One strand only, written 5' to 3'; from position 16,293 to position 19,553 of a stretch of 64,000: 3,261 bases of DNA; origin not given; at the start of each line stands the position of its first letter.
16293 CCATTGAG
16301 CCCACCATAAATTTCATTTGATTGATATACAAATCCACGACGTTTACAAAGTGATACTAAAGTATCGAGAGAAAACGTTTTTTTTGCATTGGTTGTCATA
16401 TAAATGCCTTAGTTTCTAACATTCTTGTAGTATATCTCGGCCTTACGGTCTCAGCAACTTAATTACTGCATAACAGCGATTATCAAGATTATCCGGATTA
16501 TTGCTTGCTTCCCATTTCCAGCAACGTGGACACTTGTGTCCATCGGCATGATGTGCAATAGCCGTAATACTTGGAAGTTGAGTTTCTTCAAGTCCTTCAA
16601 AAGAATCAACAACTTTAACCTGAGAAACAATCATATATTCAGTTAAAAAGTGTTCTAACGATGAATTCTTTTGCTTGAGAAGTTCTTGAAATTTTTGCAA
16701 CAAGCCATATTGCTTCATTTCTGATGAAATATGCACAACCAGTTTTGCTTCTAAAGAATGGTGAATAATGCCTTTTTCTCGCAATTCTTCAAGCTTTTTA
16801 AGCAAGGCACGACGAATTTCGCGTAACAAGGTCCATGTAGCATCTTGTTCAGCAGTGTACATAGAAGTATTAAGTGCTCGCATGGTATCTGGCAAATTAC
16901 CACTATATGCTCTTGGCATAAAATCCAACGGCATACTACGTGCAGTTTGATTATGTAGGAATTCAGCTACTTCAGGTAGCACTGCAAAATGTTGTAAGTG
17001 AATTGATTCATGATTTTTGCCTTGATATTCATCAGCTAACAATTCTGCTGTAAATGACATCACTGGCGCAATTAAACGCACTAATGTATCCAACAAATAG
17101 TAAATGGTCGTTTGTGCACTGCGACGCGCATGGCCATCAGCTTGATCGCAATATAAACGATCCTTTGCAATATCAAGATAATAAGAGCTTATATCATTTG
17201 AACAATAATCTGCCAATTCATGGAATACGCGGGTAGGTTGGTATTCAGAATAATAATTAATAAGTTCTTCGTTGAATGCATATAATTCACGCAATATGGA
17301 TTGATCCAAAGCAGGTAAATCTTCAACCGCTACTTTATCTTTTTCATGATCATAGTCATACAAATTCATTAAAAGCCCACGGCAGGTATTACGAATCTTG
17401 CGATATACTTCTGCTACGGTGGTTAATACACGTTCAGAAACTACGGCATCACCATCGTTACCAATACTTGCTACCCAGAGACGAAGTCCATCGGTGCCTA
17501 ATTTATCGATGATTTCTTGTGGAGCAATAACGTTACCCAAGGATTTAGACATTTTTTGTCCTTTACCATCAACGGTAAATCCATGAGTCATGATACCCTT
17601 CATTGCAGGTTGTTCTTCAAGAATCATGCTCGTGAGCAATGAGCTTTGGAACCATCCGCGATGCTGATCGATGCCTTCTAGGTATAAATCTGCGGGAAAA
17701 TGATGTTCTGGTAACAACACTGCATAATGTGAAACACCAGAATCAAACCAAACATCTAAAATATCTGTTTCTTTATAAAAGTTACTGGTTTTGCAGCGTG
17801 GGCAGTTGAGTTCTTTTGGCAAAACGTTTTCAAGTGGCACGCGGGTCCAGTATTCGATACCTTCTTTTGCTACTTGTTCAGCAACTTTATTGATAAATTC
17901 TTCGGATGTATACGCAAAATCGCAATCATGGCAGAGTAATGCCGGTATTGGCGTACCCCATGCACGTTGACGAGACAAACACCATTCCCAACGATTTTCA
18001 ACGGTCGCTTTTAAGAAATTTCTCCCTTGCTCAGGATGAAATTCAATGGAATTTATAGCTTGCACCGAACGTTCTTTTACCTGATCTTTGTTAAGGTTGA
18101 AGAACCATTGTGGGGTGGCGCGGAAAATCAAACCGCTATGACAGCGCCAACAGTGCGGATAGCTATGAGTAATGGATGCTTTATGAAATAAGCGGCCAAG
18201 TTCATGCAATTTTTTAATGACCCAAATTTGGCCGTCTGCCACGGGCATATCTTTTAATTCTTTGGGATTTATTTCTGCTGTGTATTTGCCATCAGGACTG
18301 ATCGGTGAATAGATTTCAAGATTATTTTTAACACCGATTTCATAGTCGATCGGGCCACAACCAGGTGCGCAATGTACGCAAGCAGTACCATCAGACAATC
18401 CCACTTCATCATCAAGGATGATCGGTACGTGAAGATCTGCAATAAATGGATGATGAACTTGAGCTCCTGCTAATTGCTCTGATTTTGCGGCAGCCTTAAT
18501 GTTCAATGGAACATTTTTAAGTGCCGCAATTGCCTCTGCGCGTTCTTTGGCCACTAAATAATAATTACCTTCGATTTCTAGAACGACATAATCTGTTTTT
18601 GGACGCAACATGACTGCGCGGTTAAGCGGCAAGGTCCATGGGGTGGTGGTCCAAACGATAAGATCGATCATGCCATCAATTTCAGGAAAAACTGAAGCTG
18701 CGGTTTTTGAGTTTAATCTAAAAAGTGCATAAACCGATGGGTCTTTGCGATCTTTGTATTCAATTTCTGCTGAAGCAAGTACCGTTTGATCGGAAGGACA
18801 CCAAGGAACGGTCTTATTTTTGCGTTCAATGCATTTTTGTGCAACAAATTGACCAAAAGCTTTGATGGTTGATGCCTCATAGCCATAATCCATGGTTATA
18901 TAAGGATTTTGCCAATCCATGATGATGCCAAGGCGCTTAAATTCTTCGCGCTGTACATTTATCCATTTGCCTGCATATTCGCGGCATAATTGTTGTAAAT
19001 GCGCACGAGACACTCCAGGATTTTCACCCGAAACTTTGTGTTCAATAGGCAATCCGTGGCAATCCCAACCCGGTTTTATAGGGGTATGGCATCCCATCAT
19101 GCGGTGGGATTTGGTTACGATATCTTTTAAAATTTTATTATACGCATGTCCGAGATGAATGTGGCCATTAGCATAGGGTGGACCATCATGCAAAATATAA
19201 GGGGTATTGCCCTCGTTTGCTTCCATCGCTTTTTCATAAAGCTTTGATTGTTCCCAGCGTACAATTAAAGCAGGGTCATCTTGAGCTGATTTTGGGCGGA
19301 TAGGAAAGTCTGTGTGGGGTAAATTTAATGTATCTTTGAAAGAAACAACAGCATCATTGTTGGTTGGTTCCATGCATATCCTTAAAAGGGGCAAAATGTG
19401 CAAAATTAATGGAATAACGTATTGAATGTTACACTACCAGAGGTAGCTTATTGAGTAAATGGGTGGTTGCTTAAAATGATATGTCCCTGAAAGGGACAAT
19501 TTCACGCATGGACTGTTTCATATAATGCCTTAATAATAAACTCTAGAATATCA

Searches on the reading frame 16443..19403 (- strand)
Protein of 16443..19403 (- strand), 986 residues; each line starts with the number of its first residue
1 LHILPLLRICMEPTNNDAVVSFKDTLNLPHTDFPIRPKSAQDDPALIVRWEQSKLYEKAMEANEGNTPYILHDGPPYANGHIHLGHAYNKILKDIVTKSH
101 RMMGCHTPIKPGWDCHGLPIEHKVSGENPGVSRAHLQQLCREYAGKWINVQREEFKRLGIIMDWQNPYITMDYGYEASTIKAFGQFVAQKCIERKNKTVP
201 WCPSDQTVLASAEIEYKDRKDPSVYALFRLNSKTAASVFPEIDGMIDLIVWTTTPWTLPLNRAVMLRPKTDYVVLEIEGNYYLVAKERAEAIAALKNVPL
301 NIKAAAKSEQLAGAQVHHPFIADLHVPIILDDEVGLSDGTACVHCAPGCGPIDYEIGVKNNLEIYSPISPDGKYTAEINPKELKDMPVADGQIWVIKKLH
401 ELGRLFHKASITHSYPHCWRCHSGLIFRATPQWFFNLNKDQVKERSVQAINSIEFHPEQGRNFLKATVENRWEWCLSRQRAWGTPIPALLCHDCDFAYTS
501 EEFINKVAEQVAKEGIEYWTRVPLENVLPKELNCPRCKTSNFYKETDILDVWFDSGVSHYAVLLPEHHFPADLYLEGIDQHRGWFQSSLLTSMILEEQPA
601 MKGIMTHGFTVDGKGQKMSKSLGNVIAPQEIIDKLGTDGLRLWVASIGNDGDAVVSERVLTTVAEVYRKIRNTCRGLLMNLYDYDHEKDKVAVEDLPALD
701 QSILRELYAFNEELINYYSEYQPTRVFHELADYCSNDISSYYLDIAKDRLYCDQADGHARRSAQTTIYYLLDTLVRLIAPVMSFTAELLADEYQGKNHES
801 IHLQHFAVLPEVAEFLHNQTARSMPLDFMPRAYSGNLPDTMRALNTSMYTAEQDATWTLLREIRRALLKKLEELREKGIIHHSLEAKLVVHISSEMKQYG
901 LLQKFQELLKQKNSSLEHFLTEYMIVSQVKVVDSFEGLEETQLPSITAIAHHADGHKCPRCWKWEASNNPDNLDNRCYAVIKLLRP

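Call 25: search_protein_families(library=ncbifam, proteins=[window:16443-19403:-], max_evalue=0.00001)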
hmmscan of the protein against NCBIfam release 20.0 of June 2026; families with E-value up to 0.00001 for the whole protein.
window:16443-19403:- (986 aa): 17 families
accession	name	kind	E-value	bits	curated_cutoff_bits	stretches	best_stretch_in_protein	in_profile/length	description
TIGR00392.1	ileS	equivalog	3.9e-240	799.5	621.4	1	34-822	3-821/861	isoleucine--tRNA ligase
NF040702.1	ileS_w_GNAT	exception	1.7e-219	731.2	1999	2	295-813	462-975/1100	isoleucine--tRNA ligase, N-acetyltransferase domain-containing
TIGR00422.1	valS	equivalog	1.5e-118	397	612.1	2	280-813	210-718/863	valine--tRNA ligase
NF009687.0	PRK13208.1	equivalog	4.7e-117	392.2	738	1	43-809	16-718/801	valine--tRNA ligase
NF000257.1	MupA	exception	6.7e-104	348.5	1900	1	46-808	12-773/1024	mupirocin-resistant isoleucine--tRNA ligase MupA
NF004349.1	PRK05729.1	equivalog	7.8e-101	338.7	704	1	45-809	12-698/860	valine--tRNA ligase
NF000258.1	MupB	exception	4.7e-92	309.4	1900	1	47-808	13-775/1033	mupirocin-resistant isoleucine--tRNA ligase MupB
NF011492.0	PRK14900.1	equivalog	1.9e-69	234.6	1783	2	306-790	244-704/1044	valine--tRNA ligase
NF000540.1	alt_ValS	exception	5.3e-54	183.4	900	2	381-813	335-760/827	valine--tRNA ligase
NF008957.0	PRK12300.1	subfamily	5.3e-45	153.7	677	3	152-354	132-322/946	leucine--tRNA ligase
TIGR00396.1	leuS_bact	equivalog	3.2e-38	131.4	548.4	2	49-215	13-168/843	leucine--tRNA ligase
TIGR00395.1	leuS_arch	equivalog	4.7e-37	127.5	648.5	2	49-356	10-317/938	leucine--tRNA ligase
TIGR00398.1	metG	equivalog_domain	2.5e-28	99.1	336.35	2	597-791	308-499/530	methionine--tRNA ligase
NF001100.0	PRK00133.1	equivalog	2.5e-20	72.6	587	1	75-210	13-137/676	methionine--tRNA ligase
NF008900.0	PRK12267.1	equivalog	1e-18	67.2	598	2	597-795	280-478/648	methionine--tRNA ligase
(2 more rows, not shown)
